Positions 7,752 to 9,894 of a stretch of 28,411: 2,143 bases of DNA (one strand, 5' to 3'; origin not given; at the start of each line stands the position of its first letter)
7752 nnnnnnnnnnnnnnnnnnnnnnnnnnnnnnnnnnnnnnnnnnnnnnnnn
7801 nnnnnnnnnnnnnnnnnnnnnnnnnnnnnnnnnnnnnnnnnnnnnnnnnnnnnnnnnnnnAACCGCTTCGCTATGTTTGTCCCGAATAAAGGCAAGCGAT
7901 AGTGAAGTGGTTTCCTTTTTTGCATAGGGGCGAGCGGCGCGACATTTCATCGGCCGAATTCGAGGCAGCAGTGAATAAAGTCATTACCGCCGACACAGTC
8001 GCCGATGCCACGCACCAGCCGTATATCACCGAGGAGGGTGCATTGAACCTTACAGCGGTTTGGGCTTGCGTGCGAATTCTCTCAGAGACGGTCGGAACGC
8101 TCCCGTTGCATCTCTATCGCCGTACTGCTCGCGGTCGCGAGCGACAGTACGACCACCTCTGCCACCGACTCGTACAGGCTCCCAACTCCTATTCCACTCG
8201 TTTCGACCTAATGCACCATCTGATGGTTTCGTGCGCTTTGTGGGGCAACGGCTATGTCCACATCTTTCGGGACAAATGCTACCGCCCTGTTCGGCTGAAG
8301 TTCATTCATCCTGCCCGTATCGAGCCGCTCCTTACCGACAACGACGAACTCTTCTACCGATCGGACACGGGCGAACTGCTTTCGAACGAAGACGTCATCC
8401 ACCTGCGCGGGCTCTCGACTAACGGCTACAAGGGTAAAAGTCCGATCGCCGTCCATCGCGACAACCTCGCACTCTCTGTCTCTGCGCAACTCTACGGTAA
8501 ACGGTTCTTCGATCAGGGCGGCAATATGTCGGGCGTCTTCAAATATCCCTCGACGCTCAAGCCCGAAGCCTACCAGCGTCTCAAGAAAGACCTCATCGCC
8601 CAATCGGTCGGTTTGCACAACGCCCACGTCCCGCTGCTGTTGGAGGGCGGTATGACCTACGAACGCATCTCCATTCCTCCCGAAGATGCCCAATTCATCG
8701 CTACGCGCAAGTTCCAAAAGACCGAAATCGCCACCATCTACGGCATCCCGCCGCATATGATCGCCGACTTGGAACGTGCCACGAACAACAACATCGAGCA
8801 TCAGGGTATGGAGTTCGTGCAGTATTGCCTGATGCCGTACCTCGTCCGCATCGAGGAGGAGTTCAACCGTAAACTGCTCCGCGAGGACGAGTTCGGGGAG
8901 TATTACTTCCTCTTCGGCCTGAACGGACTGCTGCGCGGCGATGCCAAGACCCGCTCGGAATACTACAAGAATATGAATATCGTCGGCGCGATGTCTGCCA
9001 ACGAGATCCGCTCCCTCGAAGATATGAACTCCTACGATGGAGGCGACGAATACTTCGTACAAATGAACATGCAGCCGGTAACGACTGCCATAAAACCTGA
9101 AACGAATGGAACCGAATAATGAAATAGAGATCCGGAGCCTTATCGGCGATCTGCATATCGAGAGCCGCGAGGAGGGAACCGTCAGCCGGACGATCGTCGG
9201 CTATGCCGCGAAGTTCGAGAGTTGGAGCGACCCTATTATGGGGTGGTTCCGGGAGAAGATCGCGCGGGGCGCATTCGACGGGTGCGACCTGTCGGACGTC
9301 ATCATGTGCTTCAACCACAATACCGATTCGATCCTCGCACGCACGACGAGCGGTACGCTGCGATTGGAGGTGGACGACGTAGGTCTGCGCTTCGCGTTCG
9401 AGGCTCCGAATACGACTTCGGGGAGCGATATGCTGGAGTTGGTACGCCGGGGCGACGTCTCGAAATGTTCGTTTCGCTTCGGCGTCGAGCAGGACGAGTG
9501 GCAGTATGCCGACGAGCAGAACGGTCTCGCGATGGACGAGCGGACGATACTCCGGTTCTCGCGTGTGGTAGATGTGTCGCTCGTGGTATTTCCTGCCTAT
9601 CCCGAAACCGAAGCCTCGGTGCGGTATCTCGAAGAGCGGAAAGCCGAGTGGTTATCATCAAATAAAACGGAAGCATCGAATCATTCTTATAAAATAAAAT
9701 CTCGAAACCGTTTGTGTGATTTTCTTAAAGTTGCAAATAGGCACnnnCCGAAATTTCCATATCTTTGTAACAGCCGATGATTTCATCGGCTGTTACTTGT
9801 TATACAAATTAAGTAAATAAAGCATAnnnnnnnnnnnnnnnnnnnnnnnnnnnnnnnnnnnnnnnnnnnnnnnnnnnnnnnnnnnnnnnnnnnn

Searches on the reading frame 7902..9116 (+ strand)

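Call 8: search_protein_families(library=phrogs, proteins=[window:7902-9116:+], max_evalue=0.001)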
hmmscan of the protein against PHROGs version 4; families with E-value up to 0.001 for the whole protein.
window:7902-9116:+ (405 aa): 7 families
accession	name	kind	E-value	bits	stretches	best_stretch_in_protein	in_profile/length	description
phrog_12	-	head and packaging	3.3e-118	397.4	1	35-400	77-440/646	portal protein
phrog_2662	-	head and packaging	2e-67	229.4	1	44-394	61-424/717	portal protein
phrog_5929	-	head and packaging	3.9e-64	217.1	1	198-394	7-203/228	portal protein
phrog_11323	-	unknown function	2.7e-40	138.5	1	286-396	1-112/130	-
phrog_2271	-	head and packaging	1.6e-19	70.1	1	30-388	31-396/859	portal protein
phrog_9856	-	unknown function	3.6e-08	33.7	1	32-153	33-156/223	-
phrog_21454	-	unknown function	4e-05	24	1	214-388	3-173/320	-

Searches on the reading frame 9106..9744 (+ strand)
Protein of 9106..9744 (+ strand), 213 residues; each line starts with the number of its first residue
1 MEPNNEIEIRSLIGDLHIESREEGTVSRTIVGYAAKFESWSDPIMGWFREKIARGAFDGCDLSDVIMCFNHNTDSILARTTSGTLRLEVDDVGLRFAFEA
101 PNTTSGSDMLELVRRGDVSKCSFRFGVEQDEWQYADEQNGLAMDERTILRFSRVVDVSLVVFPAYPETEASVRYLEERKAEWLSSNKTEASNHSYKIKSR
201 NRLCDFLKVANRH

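Call 9: search_protein_families(library=phrogs, proteins=[window:9106-9744:+], max_evalue=0.001)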
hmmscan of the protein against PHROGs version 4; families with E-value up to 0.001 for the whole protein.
window:9106-9744:+ (213 aa): 9 families
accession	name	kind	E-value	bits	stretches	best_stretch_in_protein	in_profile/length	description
phrog_80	-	head and packaging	1e-51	177.9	1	4-179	214-384/607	head maturation protease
phrog_2263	-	head and packaging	8.9e-35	121.6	1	21-189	32-189/551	major head protein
phrog_9644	-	head and packaging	3.2e-29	103.3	1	18-170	153-303/341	head maturation protease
phrog_13042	-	head and packaging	1.3e-16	61.7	1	28-177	25-178/386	major head protein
phrog_36211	-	head and packaging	1.6e-14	54.8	1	30-179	21-170/378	head maturation protease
phrog_7053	-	head and packaging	4.2e-13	50.6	1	19-177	27-193/390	head maturation protease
phrog_37668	-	head and packaging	2e-11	44.6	1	26-175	19-168/313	head maturation protease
phrog_3244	-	head and packaging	0.00013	22.8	1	87-171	92-178/326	head maturation protease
phrog_617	-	head and packaging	0.00031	20.8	1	43-171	37-159/626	major head protein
